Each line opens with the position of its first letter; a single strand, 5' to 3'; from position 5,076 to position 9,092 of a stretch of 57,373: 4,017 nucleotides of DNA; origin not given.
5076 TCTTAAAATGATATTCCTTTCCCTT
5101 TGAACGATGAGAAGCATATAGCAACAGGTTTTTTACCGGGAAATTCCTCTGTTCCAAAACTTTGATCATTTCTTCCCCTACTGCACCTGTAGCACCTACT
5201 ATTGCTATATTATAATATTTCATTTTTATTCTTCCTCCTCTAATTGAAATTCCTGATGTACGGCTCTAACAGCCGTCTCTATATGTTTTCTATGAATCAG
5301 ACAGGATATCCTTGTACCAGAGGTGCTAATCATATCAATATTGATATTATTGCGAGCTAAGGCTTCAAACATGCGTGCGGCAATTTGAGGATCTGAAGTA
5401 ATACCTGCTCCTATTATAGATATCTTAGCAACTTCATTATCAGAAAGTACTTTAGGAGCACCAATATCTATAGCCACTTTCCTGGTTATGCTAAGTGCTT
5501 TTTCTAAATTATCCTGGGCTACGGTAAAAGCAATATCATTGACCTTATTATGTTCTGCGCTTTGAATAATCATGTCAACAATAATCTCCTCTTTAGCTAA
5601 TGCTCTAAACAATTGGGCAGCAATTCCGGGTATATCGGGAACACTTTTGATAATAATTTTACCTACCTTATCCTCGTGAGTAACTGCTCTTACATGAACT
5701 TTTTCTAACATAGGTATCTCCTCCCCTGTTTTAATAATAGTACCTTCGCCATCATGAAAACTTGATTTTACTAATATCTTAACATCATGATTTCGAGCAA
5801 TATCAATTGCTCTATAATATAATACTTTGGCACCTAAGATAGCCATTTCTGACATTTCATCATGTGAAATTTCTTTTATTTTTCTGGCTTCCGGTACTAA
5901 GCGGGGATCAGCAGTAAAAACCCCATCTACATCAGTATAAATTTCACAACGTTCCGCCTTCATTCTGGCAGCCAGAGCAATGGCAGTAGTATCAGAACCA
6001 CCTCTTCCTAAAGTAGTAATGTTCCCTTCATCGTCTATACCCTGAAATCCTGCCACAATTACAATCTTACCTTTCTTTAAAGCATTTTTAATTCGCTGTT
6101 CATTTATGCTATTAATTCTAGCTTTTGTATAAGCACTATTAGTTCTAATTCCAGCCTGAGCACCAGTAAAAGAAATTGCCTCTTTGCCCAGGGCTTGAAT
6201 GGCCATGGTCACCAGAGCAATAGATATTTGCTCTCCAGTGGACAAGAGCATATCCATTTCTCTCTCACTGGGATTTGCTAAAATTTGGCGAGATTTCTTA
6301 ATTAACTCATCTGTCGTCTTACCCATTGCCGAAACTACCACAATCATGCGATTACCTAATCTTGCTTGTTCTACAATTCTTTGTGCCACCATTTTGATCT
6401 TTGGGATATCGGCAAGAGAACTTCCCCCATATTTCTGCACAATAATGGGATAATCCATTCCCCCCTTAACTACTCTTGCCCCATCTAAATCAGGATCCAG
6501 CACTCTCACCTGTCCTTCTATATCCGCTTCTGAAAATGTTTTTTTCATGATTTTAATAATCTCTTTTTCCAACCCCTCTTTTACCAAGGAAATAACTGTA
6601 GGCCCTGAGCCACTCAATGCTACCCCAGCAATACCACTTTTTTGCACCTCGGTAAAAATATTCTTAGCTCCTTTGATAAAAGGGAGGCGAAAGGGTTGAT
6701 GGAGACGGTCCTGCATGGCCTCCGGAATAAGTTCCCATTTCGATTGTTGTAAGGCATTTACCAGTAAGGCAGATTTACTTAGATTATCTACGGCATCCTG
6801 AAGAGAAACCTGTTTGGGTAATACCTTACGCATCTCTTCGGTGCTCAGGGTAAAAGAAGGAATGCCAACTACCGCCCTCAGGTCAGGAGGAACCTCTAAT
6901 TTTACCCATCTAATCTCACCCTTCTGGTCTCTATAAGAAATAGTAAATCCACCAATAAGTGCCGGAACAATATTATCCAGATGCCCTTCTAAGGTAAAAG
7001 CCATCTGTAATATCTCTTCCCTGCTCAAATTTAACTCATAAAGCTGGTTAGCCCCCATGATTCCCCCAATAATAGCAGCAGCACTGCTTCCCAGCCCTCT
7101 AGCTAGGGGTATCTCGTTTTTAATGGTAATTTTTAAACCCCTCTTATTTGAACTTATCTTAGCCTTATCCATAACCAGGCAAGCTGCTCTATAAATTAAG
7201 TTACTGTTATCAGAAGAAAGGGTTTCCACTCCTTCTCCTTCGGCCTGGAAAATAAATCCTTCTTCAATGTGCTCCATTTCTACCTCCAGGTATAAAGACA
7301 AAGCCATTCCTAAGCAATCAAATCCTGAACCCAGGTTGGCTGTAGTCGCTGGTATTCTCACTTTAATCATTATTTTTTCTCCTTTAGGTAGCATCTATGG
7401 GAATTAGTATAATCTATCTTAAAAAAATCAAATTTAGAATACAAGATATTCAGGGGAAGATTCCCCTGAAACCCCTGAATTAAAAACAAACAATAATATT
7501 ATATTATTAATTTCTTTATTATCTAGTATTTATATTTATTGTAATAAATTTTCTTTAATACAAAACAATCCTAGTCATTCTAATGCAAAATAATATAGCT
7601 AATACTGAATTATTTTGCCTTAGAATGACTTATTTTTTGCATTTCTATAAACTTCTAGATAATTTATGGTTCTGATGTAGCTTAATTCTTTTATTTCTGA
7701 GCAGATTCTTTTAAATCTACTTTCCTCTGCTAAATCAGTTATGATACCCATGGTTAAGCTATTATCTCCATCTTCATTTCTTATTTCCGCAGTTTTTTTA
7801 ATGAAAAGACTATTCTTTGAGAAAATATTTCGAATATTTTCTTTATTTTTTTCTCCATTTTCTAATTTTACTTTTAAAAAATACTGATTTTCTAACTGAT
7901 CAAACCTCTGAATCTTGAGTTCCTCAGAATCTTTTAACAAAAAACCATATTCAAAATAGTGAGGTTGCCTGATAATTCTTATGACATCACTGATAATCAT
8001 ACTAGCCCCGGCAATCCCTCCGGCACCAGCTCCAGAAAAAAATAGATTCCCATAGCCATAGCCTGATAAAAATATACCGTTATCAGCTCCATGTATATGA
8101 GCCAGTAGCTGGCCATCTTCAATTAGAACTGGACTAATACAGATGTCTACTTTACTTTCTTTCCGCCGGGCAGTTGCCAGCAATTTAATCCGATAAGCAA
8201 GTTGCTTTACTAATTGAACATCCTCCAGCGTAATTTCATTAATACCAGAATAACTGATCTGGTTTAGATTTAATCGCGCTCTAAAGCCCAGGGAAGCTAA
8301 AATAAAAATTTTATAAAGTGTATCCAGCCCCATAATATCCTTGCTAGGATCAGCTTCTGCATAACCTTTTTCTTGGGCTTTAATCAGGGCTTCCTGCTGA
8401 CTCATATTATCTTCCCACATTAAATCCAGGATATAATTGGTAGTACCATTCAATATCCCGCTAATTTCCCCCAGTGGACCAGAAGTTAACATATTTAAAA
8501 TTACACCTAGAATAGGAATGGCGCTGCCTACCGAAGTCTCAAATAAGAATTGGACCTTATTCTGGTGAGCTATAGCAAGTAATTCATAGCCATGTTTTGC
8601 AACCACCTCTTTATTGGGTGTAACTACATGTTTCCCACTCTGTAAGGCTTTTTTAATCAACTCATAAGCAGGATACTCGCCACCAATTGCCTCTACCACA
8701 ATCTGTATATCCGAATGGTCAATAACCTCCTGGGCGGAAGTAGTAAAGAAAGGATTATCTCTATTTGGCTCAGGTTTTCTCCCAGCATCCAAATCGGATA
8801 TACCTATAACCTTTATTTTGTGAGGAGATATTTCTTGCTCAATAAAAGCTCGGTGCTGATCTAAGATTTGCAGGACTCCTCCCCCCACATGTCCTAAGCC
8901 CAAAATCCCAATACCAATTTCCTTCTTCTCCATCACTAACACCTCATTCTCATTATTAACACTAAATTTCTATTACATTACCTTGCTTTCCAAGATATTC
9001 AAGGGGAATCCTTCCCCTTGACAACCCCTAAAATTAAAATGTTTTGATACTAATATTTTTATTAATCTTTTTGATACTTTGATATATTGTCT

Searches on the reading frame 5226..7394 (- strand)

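Call 68: search_protein_families(library=pfam, proteins=[window:5226-7394:-], max_evalue=0.0001)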
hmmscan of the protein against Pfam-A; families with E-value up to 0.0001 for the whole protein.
window:5226-7394:- (722 aa): 7 families
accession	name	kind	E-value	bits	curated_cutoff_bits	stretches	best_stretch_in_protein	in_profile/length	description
PF00696.33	AA_kinase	-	2.2e-53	181.9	24.9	1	317-543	2-233/234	Amino acid kinase family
PF22468.2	ACT_9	-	8.8e-33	112.3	27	2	658-716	1-61/61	ACT domain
PF13840.12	ACT_7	-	2.2e-20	72.7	27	1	652-714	3-65/65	ACT domain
PF00288.32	GHMP_kinases_N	-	1.4e-19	70.5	22.3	1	65-149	1-87/87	GHMP kinases N terminal domain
PF01842.31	ACT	-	4.4e-13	49.2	27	1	581-640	3-64/66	ACT domain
PF08544.19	GHMP_kinases_C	-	1.8e-06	28.6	21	1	214-288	4-84/85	GHMP kinases C terminal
PF22700.2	MVD-like_N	-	2.9e-05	24.2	27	0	77-132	73-128/157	Diphosphomevalonate decarboxylase-like N-terminal domain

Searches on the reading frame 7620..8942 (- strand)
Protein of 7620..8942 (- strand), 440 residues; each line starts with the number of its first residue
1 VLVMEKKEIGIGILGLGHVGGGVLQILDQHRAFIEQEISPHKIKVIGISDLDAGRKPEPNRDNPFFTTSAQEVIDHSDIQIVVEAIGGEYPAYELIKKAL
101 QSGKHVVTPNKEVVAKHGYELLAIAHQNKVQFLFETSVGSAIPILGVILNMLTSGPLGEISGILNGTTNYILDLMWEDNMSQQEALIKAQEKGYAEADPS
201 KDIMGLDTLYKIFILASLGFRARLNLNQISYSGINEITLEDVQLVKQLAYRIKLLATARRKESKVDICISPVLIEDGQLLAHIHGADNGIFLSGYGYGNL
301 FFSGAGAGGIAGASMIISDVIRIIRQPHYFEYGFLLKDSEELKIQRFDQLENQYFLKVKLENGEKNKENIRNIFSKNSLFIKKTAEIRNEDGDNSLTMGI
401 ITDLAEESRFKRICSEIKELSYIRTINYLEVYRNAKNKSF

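Call 68: search_protein_families(library=pfam, proteins=[window:7620-8942:-], max_evalue=0.0001)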
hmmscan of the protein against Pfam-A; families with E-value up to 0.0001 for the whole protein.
window:7620-8942:- (440 aa): 2 families
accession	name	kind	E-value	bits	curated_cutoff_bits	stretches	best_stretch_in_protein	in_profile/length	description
PF00742.24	Homoserine_dh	-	4.3e-47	160.6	22.9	1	143-321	1-173/173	Homoserine dehydrogenase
PF03447.22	NAD_binding_3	-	2.3e-16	61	24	1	15-135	1-116/116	Homoserine dehydrogenase, NAD binding domain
